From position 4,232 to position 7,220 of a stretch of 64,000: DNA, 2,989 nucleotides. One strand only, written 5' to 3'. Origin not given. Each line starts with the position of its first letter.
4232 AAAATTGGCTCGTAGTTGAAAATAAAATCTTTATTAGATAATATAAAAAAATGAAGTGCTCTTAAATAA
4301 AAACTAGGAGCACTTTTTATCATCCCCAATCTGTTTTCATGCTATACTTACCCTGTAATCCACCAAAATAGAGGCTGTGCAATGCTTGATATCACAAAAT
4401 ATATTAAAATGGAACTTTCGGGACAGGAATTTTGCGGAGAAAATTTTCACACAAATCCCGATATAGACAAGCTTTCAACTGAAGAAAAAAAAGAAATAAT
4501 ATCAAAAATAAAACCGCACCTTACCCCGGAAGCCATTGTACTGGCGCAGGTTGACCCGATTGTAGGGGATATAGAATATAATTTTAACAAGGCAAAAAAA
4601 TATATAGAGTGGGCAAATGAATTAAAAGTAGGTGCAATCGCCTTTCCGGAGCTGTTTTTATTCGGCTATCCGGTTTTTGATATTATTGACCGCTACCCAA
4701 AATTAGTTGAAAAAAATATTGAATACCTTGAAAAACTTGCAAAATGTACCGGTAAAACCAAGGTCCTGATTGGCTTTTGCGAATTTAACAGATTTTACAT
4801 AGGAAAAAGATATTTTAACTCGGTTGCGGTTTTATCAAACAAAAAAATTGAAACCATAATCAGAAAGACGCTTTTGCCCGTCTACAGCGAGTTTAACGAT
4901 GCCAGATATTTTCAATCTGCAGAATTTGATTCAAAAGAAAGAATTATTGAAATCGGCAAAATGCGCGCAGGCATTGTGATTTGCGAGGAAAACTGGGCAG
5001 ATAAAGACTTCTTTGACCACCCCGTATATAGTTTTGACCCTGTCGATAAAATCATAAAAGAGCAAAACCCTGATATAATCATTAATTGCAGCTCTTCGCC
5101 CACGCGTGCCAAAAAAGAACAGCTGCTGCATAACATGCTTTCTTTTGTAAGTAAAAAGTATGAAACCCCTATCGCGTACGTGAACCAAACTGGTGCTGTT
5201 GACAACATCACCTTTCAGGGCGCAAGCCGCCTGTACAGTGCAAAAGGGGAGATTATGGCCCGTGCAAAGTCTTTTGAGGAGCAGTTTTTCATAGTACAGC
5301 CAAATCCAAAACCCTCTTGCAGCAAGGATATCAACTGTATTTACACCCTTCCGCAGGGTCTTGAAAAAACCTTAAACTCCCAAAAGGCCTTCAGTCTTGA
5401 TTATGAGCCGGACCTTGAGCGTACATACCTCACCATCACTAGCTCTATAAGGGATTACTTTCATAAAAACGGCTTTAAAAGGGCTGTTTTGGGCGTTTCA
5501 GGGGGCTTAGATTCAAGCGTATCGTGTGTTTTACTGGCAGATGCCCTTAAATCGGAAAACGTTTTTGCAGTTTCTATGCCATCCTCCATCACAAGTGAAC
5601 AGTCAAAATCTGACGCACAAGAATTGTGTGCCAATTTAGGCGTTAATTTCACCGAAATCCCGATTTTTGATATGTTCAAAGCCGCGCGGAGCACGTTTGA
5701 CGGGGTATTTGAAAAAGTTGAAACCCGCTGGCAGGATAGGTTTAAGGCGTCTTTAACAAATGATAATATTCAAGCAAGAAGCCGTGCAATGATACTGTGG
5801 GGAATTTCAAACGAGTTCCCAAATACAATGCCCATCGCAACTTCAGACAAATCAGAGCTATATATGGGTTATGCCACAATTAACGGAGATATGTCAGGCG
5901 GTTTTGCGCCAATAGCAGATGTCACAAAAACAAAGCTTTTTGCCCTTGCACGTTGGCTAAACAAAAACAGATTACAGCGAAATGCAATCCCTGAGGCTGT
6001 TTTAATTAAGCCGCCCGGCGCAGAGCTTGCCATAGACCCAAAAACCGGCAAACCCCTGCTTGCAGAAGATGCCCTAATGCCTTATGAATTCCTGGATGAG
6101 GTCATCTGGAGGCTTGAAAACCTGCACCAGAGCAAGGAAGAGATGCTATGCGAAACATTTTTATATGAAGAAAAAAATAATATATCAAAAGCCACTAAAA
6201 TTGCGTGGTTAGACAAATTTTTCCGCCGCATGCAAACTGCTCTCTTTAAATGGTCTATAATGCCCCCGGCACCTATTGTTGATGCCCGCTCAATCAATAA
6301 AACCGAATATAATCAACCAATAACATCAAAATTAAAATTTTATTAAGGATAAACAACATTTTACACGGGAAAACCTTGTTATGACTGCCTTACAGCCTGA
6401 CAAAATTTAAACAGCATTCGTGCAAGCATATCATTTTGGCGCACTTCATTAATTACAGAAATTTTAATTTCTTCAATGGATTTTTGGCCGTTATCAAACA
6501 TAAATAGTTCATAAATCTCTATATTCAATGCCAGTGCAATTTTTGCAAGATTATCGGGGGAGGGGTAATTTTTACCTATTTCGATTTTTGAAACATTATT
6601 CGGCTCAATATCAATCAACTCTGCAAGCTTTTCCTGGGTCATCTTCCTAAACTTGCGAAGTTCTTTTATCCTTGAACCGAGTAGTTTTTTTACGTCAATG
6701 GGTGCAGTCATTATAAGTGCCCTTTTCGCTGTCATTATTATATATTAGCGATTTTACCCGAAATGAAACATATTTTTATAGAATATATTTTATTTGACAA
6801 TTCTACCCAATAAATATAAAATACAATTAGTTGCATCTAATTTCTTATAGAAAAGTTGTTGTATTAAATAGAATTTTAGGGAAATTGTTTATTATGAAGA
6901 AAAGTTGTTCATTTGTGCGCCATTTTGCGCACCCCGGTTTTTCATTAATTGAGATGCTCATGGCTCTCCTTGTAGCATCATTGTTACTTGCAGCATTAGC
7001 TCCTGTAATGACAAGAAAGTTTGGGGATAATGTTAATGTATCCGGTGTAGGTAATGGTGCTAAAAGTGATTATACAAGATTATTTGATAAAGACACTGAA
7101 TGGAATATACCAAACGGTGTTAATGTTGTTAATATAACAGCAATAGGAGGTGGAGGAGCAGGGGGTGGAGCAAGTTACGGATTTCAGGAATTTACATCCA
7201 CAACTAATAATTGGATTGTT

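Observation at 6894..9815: Orphan 973-aa 'modular prepilin': a class-III pilin leader fused to several polyglycine-rich modules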

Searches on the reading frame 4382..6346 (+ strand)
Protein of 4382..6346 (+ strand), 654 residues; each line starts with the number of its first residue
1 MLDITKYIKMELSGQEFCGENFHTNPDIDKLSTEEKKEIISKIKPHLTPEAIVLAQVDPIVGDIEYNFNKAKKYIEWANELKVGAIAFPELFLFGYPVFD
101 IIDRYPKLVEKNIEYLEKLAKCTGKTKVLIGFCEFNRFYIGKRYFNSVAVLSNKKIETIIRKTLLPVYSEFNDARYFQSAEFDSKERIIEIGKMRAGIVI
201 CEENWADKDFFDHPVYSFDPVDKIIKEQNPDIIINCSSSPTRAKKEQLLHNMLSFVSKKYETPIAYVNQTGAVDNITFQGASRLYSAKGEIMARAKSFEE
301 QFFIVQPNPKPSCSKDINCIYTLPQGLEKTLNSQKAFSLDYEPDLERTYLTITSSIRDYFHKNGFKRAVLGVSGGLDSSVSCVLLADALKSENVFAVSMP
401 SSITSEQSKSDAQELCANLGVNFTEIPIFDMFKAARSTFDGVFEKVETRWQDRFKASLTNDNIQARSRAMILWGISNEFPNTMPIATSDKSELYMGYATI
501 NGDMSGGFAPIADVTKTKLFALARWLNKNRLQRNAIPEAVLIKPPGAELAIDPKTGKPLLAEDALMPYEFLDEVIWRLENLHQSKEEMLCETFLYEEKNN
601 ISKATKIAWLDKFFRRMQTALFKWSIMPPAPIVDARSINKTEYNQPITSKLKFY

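Call 9: search_protein_families(library=pfam, proteins=[window:4382-6346:+], max_evalue=0.001)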
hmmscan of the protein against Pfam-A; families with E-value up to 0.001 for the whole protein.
window:4382-6346:+ (654 aa): 2 families
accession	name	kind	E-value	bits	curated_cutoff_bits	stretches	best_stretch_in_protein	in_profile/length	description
PF02540.23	NAD_synthase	-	1.9e-50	171.7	21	1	351-597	4-223/242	NAD synthase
PF00795.27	CN_hydrolase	-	9.6e-18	64.9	23.2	1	55-305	5-244/256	Carbon-nitrogen hydrolase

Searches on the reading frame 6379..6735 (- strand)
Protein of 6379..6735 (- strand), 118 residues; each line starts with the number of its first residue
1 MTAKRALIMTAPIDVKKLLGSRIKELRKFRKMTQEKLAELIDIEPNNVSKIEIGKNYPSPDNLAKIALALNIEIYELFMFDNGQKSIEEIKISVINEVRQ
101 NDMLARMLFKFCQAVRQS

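Call 9: search_protein_families(library=pfam, proteins=[window:6379-6735:-], max_evalue=0.001)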
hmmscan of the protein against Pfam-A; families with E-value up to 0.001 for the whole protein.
window:6379-6735:- (118 aa): 4 families
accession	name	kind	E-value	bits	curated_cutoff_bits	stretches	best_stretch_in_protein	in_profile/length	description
PF12844.13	HTH_19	-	6.5e-15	55.2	30.2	1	20-79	1-60/64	Helix-turn-helix domain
PF01381.28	HTH_3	-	2.2e-13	50.5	23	1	23-77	1-55/55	Helix-turn-helix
PF13443.12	HTH_26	-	2.1e-09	37.9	22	1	22-80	1-60/63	Cro/C1-type HTH DNA-binding domain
PF13560.12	HTH_31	-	5.3e-07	30.3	27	1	19-70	2-54/64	Helix-turn-helix domain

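Call 83: search_protein_families(library=phrogs, proteins=[window:6379-6732:-], max_evalue=0.01)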
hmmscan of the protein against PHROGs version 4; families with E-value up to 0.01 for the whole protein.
window:6379-6732:- (117 aa): 26 families (the best 25 are shown)
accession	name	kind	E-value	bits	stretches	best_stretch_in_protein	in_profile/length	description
phrog_8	-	transcription regulation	1.6e-18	68.2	1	8-105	67-158/346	transcriptional regulator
phrog_3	-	transcription regulation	1.3e-14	55.8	1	13-92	84-160/430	transcriptional repressor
phrog_4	-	transcription regulation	8.1e-13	49.1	1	15-80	130-195/400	transcriptional repressor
phrog_2439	-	transcription regulation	3e-12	47.1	1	15-74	5-64/367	transcriptional regulator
phrog_5823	-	transcription regulation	8.9e-12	45.8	1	18-97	7-87/404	transcriptional regulator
phrog_2967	-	transcription regulation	8.8e-10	39.5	1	16-99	9-95/225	transcriptional regulator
phrog_2328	-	transcription regulation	2.2e-08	34.9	1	17-73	15-71/128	transcriptional repressor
phrog_1373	-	transcription regulation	3.2e-08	34.7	1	20-73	66-119/166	transcriptional regulator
phrog_7241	-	transcription regulation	6.8e-08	33.6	1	20-76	64-120/122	transcriptional regulator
phrog_2104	-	unknown function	1.5e-06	29.4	1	20-69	42-91/103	-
phrog_35195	-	unknown function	1.7e-06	28.7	1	18-82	3-68/159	-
phrog_3642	-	DNA, RNA and nucleotide metabolism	2.3e-05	25.2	1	23-77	13-69/79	HTH DNA binding protein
phrog_4031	-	unknown function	4.2e-05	23.2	1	20-72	518-574/626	-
phrog_147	-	transcription regulation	4.4e-05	24.8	1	18-76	5-64/100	transcriptional regulator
phrog_1994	-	DNA, RNA and nucleotide metabolism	0.00012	23.1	1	21-97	3-77/170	DNA binding protein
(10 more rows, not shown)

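Call 84: search_protein_families(library=padloc, proteins=[window:6379-6732:-], max_evalue=0.01)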
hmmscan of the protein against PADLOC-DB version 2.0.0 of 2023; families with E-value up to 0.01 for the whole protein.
window:6379-6732:- (117 aa): 22 families
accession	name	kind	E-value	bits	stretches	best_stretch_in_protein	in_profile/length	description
PDLC02926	HTH_VI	-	4.3e-16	57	1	18-97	2-80/92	-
PDLC03665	Control_protein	-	2.4e-11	41.7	1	13-82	4-74/77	control protein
PDLC04142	capH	-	1.1e-09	37.3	1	15-105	4-78/103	capH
PDLC03947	RmrA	-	3.5e-09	34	1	14-85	8-78/383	-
PDLC03952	RmrA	-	3.9e-09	33.8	1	13-73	18-78/395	-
PDLC03951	RmrA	-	5.3e-09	33.5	1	15-73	6-64/400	-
PDLC03954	RmrA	-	5.5e-09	33.4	1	14-86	7-78/380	-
PDLC03944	RmrA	-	6.1e-09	33.4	1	15-72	4-61/384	-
PDLC03948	RmrA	-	6.7e-09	33.1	1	16-73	7-64/397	-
PDLC03949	RmrA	-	3.5e-08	30.7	1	20-89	5-72/363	-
PDLC03946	RmrA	-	1e-07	29.1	1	20-90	5-73/357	-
PDLC03664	Control_protein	-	1.2e-07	30.1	1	18-77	14-73/74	control protein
PDLC03955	RmrA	-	1.2e-07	29.3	1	21-82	24-84/371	-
PDLC04775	PDC-M69A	-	1.8e-07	29.7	1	17-103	7-91/113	-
PDLC03666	Control_protein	-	1e-06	27.1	1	13-84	2-73/77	control protein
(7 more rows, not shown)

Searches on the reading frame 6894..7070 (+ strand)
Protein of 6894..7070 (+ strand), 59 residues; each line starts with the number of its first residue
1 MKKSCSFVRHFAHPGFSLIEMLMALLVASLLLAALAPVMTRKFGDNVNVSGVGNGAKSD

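Call 43: search_protein_families(library=pfam, proteins=[window:6894-7070:+], max_evalue=1)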
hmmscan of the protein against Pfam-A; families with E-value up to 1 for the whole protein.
window:6894-7070:+ (59 aa): 2 families
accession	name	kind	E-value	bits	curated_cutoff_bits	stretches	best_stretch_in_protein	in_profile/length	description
PF07963.17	N_methyl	-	7.3e-06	25.8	21.2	1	15-35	6-26/27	Prokaryotic N-terminal methylation motif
PF02438.21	Adeno_100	-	0.22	10.1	25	1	1-43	151-193/593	Late 100kD protein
